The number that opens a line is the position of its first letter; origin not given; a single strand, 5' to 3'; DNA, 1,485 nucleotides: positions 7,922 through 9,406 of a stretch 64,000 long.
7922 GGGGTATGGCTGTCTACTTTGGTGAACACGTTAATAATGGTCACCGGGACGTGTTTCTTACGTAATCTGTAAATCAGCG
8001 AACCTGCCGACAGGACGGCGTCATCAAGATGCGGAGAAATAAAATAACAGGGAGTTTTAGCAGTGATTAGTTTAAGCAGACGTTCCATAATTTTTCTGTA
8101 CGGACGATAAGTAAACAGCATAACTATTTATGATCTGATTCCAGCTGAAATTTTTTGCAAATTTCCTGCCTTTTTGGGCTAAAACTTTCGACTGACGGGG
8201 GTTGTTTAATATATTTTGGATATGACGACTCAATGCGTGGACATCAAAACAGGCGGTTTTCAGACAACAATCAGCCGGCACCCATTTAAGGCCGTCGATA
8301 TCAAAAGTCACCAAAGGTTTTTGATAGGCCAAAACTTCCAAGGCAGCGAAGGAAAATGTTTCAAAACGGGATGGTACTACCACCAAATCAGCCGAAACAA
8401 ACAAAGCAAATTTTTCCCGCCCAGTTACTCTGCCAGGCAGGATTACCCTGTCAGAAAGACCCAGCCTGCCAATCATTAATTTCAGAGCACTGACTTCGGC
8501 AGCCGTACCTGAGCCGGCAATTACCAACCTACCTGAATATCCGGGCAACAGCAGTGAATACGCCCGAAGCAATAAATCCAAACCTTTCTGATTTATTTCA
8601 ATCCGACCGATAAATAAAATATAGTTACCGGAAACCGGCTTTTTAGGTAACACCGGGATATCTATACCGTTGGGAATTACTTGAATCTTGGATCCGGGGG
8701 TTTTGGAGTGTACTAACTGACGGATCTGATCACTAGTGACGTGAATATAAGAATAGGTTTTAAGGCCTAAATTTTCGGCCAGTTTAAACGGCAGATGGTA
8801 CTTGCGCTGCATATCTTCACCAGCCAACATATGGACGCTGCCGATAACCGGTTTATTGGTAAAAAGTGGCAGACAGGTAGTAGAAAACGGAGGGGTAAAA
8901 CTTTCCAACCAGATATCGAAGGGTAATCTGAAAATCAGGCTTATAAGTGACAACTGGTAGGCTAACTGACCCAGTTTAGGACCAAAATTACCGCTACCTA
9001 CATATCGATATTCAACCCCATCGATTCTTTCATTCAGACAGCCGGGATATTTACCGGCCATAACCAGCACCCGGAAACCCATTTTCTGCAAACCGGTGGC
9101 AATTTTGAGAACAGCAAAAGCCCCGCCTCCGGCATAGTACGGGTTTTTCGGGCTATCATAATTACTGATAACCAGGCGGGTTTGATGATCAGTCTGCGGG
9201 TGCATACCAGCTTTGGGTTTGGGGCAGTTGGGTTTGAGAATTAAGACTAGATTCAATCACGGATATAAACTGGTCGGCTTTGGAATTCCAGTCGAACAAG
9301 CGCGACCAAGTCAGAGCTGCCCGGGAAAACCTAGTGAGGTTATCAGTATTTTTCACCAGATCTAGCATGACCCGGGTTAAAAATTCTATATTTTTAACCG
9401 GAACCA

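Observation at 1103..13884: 12.7-kb co-directional surface-glycosylation locus pairing GT2 polyprenyl-P-sugar-synthase-like enzymes with GT-C (ArnT/PMT-like) transferases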

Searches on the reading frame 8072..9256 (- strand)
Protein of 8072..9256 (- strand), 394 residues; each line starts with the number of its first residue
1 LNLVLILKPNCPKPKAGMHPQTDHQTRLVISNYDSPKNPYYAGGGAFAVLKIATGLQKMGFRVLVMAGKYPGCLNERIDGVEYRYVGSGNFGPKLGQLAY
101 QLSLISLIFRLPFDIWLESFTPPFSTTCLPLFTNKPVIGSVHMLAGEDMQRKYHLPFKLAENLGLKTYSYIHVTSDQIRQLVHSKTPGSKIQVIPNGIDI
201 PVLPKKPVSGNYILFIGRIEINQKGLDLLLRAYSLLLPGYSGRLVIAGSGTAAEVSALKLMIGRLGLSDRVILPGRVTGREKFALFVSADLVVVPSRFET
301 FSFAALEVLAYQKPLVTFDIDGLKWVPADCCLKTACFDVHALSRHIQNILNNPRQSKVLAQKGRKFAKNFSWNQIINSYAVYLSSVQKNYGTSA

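Call 3: search_protein_families(library=pfam, proteins=[window:8072-9256:-], max_evalue=0.01)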
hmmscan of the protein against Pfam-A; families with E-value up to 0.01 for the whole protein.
window:8072-9256:- (394 aa): 5 families
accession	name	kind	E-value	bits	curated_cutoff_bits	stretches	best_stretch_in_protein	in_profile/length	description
PF13692.12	Glyco_trans_1_4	-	2.2e-22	80.3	27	1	211-352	2-142/142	Glycosyl transferases group 1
PF00534.26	Glycos_transf_1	-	2.2e-22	79.8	26.4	1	206-365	11-171/172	Glycosyl transferases group 1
PF13439.12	Glyco_transf_4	-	9.9e-16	58.7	28.5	1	43-200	2-168/170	Glycosyltransferase Family 4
PF20706.3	GT4-conflict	-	3.3e-08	33.4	26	1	176-316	159-309/385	Family 4 Glycosyltransferase in conflict systems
PF13579.12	Glyco_trans_4_4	-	3.5e-08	34.4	29.7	1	43-197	1-158/158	Glycosyl transferase 4-like domain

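Call 5: search_protein_families(library=ncbifam, proteins=[window:8072-9256:-], max_evalue=1)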
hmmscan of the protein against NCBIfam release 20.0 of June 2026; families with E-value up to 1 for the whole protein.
window:8072-9256:- (394 aa): 35 families (the best 25 are shown)
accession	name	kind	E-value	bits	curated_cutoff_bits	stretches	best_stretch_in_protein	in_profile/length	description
NF046085.1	XrtY_assoc_Gly1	equivalog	8.8e-20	70.9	400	1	165-385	158-383/387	XrtY-associated glycosyltransferase XYAG1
TIGR03449.1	mycothiol_MshA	equivalog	9.4e-18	64.3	462.5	1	208-378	218-395/406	D-inositol-3-phosphate glycosyltransferase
NF038295.1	EPS_HpsP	equivalog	2.4e-17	63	550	1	158-378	145-379/388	hormogonium polysaccharide biosynthesis glycosyltransferase HpsP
TIGR04157.1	glyco_rSAM_CFB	subfamily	2e-15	56.7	400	1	212-376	229-399/406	TIGR04157 family glycosyltransferase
TIGR03999.1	thiol_BshA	equivalog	4.1e-13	49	273.7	1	240-384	228-371/375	N-acetyl-alpha-D-glucosaminyl L-malate synthase BshA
TIGR04047.1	MSMEG_0565_glyc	hypoth_equivalog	1.7e-12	47.2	259.85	1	209-375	192-363/373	MSMEG_0565 family glycosyltransferase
NF041010.1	glycosy_Agl16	equivalog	3.6e-12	45.8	575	1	166-377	133-342/352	glycosylation protein Agl16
NF041876.1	EPS_EpsE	equivalog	1.3e-11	44.4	400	1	176-366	170-375/389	exopolysaccharide biosynthesis GT4 family glycosyltransferase EpsE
TIGR02149.1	glgA_Coryne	subfamily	5.3e-11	42.3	302.4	1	202-377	194-381/391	glycogen synthase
TIGR04063.1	stp3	hypoth_equivalog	5e-10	38.8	442.05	1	148-381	139-390/397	TIGR04063 family PEP-CTERM/XrtA system glycosyltransferase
NF050063.1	ProtGlycPglJ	equivalog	5.6e-10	39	500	1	190-380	169-360/363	N-acetylgalactosamine-N,N'-diacetylbacillosaminyl-diphospho-undecaprenol 4-alpha-N-acetylgalactosaminyltransferase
NF012028.0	PRK15484.1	subfamily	3.6e-09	36.2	618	1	171-380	143-372/380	lipopolysaccharide N-acetylglucosaminyltransferase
TIGR03088.1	stp2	hypoth_equivalog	4.9e-09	35.7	409.05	1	242-381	230-368/374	TIGR03088 family PEP-CTERM/XrtA system glycosyltransferase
NF038255.1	exopoly_VpsD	equivalog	1.3e-08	34.1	300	1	239-381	232-374/381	VpsD family glycosyltransferase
TIGR02095.1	glgA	subfamily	1.5e-08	33.8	328.45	1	212-380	296-471/477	glycogen/starch synthase, ADP-glucose type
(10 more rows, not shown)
